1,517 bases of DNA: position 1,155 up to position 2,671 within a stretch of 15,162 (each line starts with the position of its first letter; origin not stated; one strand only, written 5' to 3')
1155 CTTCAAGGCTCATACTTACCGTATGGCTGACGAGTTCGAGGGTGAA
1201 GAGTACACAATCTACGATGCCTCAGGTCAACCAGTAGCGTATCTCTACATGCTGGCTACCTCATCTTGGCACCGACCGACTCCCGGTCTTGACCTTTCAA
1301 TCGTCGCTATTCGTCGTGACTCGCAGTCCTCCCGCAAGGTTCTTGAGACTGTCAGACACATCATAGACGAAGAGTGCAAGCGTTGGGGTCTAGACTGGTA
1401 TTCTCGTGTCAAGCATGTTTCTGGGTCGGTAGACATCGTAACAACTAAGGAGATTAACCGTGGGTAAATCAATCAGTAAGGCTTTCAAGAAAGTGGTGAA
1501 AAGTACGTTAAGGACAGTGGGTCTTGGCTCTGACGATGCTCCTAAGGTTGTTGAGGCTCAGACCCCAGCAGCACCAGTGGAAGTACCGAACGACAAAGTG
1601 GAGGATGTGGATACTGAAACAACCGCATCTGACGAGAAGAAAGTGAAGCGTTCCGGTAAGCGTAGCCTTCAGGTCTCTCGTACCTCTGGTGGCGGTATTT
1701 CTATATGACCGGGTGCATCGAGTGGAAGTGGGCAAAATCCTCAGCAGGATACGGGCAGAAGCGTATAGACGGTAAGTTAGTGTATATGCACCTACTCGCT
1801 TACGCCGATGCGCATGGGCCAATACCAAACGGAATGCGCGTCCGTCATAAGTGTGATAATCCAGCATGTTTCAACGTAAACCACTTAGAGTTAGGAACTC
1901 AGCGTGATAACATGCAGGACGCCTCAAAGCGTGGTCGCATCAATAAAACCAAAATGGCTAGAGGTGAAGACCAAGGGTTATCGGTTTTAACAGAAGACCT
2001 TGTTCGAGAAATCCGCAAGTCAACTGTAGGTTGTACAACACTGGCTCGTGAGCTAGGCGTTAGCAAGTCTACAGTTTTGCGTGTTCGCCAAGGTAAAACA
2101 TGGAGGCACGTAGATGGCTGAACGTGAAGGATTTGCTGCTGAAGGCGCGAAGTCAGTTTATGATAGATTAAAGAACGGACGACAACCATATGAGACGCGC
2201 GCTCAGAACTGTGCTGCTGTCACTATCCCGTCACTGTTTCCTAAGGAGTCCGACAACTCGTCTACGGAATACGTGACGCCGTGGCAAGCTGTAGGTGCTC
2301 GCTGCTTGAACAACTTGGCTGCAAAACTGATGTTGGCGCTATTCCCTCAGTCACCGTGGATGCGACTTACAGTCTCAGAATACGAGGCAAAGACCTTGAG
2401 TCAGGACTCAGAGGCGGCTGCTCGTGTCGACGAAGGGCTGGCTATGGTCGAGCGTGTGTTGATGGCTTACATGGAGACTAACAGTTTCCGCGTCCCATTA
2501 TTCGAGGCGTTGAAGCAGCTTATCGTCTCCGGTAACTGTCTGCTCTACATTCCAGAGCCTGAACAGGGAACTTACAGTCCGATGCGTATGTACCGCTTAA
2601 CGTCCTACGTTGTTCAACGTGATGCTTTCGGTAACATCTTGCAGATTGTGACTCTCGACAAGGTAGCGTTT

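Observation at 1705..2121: Two paralogous HNH genes that each embed the ribosome-binding signals of the structural gene downstream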

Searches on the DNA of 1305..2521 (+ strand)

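Call 9: search_dna_similar(query=window:1305-2521:+, collection=phages, mode=near, max_rows=60, rows=spread)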
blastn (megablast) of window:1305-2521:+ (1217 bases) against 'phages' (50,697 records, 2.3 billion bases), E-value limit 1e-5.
Records with a match: 220; places in all: 221; records where one place covers at least 80% of the query: 6.
Best place of each record, by identity: 95-99% 6; 90-95% 189; 80-90% 24; 60-80% 1.
By first word of the organism name: Escherichia 92; Salmonella 59; Enterobacter 18; Kayfunavirus 17; Citrobacter 8; Shigella 6; Klebsiella 5; Cronobacter 5; Bacteriophage 2; Enterococcus 1; and 7 more.
By host as written in the record: Escherichia coli 49; Salmonella enterica subsp. enterica serovar Typhi 28; - 26; Salmonella enterica subsp. enterica serovar Typhi strain BRD948 10; Enterobacter cloacae 7; Salmonella enterica subsp. enterica serovar Paratyphi C 5; Citrobacter freundii CF3 5; Klebsiella pneumoniae 4; and 57 more.
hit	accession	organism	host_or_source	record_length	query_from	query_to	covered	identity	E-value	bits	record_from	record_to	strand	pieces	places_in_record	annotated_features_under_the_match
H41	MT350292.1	Enterococcus phage EFA-1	Enterococcus faecalis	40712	1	1217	100%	96.5%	0e+0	2010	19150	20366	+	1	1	HNH endonuclease | collar/head to tail joining protein | virion assembly protein | DNA polymerase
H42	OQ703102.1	Escherichia phage vB_EcoP-R1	Escherichia coli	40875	1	1217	100%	93.9%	0e+0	1838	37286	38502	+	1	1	hypothetical protein (x3) | portal protein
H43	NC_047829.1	Escherichia phage ST31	Escherichia coli ST130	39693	1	1217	69%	95.2%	0e+0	1323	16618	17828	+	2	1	HNH endonuclease | head-tail adaptor | host range and adsorption protein (x2)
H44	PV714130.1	Escherichia phage Pipis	Escherichia coli UTI89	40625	1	1217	69%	93.0%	0e+0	1232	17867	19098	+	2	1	HNH endonuclease | portal protein | tail assembly protein | hypothetical protein | ribosome_binding_site (x3)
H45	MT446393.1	Escherichia virus TH16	Escherichia coli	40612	1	1217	67%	94.6%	0e+0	1253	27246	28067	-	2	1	record has no annotation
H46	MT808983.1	Escherichia phage TM1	Escherichia coli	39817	1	1217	66%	94.6%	0e+0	1249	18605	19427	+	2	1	collar / head-to-tail joining protein | virion assembly protein | DNA polymerase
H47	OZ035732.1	Kayfunavirus PDP351P3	-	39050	1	1217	67%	93.5%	0e+0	1209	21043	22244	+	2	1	record has no annotation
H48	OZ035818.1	Kayfunavirus BDX03P1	-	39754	1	1217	66%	93.6%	1e-177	1210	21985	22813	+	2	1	record has no annotation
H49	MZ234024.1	Escherichia phage vB_EcoP-101136BS1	Escherichia coli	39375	1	1217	66%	93.3%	2e-170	1205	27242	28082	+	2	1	head-to-tail connector protein | hypothetical protein (x2)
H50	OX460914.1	Kayfunavirus sp. EcoIv39_Milel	wastewater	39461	1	1217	66%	93.3%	0e+0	1195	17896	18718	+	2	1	record has no annotation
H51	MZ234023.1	Escherichia phage vB_EcoP-101120B2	Escherichia coli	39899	1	1217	66%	93.2%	6e-176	1189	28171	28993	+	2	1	head-to-tail connector protein | hypothetical protein (x2)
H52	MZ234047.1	Escherichia phage vB_EcoP-PM139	Escherichia coli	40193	1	1217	66%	93.2%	6e-176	1189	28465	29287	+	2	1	head-to-tail connector protein | hypothetical protein (x2)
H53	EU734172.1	Escherichia phage EcoDS1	Escherichia coli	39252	1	1217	66%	93.2%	0e+0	1188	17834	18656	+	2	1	8: gp8 | 7.3: gp7.3 | 7: gp7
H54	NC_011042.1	Escherichia phage EcoDS1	Escherichia coli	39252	1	1217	66%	93.2%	0e+0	1188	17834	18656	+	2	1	8: head-tail adaptor | 7.3: host range and adsorption protein | 7: host range and adsorption protein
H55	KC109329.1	Escherichia phage CLB_P1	-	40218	1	1217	66%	93.1%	0e+0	1183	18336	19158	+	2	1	head to tail connector | tail assembly protein | hypothetical protein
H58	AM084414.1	Escherichia phage K1F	-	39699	1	1217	66%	92.9%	1e-177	1177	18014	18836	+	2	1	8: gp8 protein | 7.3: gp7.3 protein | 6.8: gp6.8 protein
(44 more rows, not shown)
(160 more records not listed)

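Call 11: get_annotated_region(hit=H58, flank=200)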
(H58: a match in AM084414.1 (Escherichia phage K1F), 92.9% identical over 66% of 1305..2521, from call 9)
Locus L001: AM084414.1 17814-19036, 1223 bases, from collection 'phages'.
description: Enterobacteria phage K1F, complete genome.
organism: Escherichia phage K1F (NCBI taxid 344021)
taxonomy: Viruses; Duplodnaviria; Heunggongvirae; Uroviricota; Caudoviricetes; Autographiviridae; Studiervirinae; Kayfunavirus; Kayfunavirus K1F
host: -; source: -; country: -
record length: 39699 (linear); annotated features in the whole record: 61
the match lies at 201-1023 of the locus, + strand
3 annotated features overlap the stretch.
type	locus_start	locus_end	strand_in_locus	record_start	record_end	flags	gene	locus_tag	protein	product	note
CDS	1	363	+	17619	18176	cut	6.8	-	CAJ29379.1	gp6.8 protein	-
CDS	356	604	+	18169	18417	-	7.3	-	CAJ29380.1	gp7.3 protein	-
CDS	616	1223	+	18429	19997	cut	8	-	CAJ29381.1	gp8 protein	putative head-tail connector protein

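Call 13: get_annotated_region(hit=H43, flank=200)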
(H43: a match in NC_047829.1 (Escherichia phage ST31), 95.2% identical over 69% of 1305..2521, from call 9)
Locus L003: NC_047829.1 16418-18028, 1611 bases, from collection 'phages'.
description: Escherichia phage ST31, complete genome.
organism: Escherichia phage ST31 (NCBI taxid 1983789)
taxonomy: Viruses; Duplodnaviria; Heunggongvirae; Uroviricota; Caudoviricetes; Autographiviridae; Studiervirinae; Kayfunavirus; Kayfunavirus ST31
host: Escherichia coli ST130; source: -; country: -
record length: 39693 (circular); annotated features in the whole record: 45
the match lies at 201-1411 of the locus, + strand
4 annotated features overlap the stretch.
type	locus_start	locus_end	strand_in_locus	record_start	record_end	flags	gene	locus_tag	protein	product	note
CDS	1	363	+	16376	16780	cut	-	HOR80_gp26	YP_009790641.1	host range and adsorption protein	-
CDS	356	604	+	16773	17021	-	-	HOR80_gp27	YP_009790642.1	host range and adsorption protein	-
CDS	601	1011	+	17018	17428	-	-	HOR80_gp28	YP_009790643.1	HNH endonuclease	-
CDS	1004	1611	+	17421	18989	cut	-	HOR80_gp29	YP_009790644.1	head-tail adaptor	-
